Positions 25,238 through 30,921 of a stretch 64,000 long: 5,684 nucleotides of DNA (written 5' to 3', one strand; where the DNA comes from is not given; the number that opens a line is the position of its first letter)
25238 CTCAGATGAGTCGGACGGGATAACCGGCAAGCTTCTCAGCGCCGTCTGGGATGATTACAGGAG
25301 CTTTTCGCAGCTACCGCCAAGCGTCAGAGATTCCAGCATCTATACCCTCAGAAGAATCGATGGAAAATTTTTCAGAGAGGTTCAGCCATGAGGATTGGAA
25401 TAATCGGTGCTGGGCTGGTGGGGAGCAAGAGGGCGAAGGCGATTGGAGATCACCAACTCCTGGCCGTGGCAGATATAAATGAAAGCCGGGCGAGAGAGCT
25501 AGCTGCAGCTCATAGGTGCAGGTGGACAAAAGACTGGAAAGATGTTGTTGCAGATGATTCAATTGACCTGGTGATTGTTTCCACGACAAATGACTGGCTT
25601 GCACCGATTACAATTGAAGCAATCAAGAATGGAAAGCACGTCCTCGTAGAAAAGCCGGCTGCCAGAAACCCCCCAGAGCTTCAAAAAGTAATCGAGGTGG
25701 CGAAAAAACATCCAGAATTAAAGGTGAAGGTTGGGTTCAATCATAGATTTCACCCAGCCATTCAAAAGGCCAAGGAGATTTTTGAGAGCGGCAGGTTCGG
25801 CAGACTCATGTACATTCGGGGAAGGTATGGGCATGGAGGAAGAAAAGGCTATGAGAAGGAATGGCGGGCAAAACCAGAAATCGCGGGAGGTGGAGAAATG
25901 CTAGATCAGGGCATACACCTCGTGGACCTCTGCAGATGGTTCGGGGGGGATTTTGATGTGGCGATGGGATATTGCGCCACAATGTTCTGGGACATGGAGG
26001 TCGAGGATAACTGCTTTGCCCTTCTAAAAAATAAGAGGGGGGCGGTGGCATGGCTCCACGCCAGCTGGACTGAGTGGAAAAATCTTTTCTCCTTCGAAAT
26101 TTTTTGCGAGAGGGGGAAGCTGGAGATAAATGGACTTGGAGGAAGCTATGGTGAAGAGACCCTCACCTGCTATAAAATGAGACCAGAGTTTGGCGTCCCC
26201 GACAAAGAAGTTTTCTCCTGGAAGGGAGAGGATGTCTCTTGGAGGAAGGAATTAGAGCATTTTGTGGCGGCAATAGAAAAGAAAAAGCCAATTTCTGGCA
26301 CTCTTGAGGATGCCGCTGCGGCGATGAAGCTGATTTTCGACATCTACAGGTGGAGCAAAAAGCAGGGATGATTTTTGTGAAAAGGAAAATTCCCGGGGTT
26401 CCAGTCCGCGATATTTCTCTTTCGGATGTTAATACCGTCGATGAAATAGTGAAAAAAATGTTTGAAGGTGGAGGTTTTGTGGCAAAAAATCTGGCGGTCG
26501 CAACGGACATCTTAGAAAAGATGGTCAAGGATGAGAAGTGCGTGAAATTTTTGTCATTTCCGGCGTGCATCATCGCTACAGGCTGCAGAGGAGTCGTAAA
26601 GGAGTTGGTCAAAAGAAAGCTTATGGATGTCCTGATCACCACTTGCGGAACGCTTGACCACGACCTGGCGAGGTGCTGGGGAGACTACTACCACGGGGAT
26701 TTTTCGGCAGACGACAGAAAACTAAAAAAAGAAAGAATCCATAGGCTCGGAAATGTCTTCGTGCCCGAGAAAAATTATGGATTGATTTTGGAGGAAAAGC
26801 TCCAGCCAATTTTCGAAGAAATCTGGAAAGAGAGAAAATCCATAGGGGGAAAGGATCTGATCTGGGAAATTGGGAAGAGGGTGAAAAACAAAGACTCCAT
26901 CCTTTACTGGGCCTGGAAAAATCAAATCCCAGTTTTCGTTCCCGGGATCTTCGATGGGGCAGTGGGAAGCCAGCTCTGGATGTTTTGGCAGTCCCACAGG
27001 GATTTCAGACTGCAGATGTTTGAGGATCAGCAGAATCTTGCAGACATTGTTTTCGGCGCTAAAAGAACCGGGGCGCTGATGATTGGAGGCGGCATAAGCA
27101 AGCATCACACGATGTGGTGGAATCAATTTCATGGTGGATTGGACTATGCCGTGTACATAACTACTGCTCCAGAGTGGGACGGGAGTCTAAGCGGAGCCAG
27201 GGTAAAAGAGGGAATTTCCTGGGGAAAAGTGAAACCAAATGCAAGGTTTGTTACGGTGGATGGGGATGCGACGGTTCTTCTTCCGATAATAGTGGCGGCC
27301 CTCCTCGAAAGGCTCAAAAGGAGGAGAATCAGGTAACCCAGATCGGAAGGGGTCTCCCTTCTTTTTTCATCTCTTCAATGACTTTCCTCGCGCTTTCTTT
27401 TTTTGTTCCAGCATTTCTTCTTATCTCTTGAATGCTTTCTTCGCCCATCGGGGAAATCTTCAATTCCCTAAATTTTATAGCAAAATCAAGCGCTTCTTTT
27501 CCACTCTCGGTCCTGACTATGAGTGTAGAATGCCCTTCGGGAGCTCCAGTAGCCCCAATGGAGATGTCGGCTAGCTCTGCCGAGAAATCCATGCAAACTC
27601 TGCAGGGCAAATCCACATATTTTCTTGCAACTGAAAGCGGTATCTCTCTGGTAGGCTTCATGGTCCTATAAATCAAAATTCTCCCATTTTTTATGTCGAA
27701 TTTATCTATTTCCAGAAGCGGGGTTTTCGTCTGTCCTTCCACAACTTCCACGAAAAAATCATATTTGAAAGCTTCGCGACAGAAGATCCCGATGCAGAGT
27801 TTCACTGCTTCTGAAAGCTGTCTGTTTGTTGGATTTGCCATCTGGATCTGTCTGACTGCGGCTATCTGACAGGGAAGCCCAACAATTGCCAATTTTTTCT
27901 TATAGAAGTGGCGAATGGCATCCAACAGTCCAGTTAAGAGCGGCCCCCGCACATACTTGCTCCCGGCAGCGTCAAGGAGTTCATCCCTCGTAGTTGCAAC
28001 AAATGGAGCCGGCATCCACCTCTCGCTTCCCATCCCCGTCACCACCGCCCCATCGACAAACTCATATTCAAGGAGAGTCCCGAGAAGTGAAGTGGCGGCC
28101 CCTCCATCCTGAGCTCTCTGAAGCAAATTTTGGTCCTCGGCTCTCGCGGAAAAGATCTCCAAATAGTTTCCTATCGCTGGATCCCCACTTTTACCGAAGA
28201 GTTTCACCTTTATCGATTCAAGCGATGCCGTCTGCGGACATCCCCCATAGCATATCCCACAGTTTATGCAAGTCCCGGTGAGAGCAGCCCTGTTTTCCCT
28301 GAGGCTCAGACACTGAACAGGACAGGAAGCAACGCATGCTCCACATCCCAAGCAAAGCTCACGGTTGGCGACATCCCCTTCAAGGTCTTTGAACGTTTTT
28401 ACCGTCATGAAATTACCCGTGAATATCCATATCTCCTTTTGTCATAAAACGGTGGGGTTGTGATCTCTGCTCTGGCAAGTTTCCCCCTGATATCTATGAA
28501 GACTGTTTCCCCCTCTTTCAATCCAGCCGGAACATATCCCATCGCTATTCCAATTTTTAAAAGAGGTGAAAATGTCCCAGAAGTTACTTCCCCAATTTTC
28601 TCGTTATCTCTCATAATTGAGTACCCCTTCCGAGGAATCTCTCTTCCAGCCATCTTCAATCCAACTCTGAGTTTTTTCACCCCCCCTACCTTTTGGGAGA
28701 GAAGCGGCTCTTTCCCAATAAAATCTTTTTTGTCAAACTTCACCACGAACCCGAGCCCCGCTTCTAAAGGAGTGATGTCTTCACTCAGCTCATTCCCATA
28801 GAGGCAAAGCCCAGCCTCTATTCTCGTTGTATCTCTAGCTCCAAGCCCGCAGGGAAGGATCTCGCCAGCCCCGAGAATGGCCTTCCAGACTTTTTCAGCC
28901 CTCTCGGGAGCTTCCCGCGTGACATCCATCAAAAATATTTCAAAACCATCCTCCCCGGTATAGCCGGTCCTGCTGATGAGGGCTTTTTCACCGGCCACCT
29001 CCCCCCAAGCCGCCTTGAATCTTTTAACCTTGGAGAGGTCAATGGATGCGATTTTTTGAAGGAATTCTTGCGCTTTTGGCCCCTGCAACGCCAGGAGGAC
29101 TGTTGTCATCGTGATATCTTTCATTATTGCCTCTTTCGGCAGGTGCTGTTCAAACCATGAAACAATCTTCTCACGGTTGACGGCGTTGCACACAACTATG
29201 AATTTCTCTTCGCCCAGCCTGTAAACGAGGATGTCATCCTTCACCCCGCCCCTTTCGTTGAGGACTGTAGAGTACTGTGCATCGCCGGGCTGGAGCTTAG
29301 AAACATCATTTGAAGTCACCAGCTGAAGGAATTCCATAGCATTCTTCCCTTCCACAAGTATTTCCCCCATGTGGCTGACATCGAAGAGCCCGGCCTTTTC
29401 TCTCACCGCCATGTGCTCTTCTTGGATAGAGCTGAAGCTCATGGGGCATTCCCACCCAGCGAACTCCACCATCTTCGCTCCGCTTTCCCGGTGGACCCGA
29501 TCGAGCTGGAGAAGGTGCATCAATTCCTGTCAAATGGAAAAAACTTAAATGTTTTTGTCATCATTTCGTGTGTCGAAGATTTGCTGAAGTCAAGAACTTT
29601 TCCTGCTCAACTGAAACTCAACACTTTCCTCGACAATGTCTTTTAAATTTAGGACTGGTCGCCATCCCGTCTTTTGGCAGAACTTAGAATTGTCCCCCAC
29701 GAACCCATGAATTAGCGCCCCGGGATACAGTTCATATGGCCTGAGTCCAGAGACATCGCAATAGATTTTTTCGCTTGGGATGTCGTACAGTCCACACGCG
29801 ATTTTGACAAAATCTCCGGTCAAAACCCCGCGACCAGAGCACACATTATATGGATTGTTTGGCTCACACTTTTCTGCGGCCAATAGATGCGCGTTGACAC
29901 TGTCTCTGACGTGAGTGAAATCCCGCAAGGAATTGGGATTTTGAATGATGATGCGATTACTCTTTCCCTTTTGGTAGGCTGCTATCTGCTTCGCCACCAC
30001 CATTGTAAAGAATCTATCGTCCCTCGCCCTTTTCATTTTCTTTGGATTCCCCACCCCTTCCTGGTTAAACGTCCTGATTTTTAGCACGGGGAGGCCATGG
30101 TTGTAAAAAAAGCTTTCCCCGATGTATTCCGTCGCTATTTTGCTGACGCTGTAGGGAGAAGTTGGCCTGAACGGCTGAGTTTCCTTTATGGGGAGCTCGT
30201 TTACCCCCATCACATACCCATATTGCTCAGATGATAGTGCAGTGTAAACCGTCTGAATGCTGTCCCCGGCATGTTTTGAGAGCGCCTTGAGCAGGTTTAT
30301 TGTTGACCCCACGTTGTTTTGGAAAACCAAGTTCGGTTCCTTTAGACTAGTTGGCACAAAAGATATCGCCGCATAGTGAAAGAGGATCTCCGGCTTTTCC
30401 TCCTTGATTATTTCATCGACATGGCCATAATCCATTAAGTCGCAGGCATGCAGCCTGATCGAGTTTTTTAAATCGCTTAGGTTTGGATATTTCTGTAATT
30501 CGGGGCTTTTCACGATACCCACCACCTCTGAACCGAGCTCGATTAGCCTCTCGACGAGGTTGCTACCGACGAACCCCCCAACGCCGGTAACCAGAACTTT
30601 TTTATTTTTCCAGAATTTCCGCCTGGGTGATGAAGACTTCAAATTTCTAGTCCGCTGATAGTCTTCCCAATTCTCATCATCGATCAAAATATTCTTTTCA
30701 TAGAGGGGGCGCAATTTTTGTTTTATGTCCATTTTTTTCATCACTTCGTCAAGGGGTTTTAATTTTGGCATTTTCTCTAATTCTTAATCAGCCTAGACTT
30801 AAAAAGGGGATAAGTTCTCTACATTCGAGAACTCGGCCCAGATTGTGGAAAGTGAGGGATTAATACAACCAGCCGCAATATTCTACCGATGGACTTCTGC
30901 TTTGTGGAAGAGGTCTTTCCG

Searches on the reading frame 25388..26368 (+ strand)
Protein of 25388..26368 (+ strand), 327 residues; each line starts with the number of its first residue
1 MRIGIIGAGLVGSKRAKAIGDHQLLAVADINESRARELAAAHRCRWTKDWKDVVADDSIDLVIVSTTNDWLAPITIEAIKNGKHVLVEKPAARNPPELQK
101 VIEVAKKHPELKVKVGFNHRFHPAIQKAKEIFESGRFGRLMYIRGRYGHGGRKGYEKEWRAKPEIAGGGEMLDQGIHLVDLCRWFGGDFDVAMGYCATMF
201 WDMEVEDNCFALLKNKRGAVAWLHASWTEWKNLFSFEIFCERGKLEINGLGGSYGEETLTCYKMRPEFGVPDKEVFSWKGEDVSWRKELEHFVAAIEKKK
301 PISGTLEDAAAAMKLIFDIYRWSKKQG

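Call 100: search_protein_families(library=pfam, proteins=[window:25388-26368:+], max_evalue=0.00001)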
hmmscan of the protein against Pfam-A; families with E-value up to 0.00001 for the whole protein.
window:25388-26368:+ (327 aa): 5 families
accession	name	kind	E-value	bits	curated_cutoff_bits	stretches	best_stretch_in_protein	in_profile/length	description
PF22725.1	GFO_IDH_MocA_C3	-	1e-27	97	27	1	125-246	1-124/124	GFO/IDH/MocA C-terminal domain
PF01408.29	GFO_IDH_MocA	-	9.7e-22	78.3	24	1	1-116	1-119/120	Oxidoreductase family, NAD-binding Rossmann fold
PF02894.22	GFO_IDH_MocA_C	-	3.3e-15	56.9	22.9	1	129-320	1-207/218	Oxidoreductase family, C-terminal alpha/beta domain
PF03447.22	NAD_binding_3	-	3e-07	31.6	24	1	7-107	1-108/116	Homoserine dehydrogenase, NAD binding domain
PF08635.15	ox_reductase_C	-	6.2e-06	26.4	22.5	0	120-198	1-76/142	Putative oxidoreductase C terminal domain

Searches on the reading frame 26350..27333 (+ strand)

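Call 100: search_protein_families(library=pfam, proteins=[window:26350-27333:+], max_evalue=0.00001)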
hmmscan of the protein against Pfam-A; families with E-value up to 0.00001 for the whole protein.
window:26350-27333:+ (328 aa): 1 family
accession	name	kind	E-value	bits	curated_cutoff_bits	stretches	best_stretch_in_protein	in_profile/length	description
PF01916.23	DS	-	6.4e-110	367.4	27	1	33-317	2-287/288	Deoxyhypusine synthase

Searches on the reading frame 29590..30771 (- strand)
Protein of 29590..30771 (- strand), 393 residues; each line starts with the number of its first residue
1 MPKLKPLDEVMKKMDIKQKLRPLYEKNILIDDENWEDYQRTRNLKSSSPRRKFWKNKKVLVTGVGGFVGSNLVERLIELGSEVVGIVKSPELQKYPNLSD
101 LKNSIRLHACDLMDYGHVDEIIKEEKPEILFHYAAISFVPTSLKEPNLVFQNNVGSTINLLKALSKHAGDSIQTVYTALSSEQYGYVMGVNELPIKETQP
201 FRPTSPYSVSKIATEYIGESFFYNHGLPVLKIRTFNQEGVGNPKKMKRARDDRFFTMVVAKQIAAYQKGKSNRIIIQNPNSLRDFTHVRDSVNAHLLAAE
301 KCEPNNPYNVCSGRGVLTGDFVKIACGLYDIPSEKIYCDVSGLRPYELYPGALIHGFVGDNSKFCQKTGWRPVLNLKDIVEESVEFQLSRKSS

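Call 100: search_protein_families(library=pfam, proteins=[window:29590-30771:-], max_evalue=0.00001)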
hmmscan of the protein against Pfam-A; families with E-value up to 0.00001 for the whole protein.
window:29590-30771:- (393 aa): 5 families
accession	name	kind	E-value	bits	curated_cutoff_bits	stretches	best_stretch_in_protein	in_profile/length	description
PF16363.11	GDP_Man_Dehyd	-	3.7e-57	194.7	27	1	60-382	1-331/332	GDP-mannose 4,6 dehydratase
PF01370.27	Epimerase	-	5.3e-48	164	20.9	1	59-311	1-240/240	NAD dependent epimerase/dehydratase family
PF02719.21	Polysacc_synt_2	-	2.3e-11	43.9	20.2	1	59-167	1-118/293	Polysaccharide biosynthesis protein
PF01073.25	3Beta_HSD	-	2.7e-10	40.2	22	1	60-168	1-107/280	3-beta hydroxysteroid dehydrogenase/isomerase family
PF04321.23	RmlD_sub_bind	-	7.1e-08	32.3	27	1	58-216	2-134/287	RmlD substrate binding domain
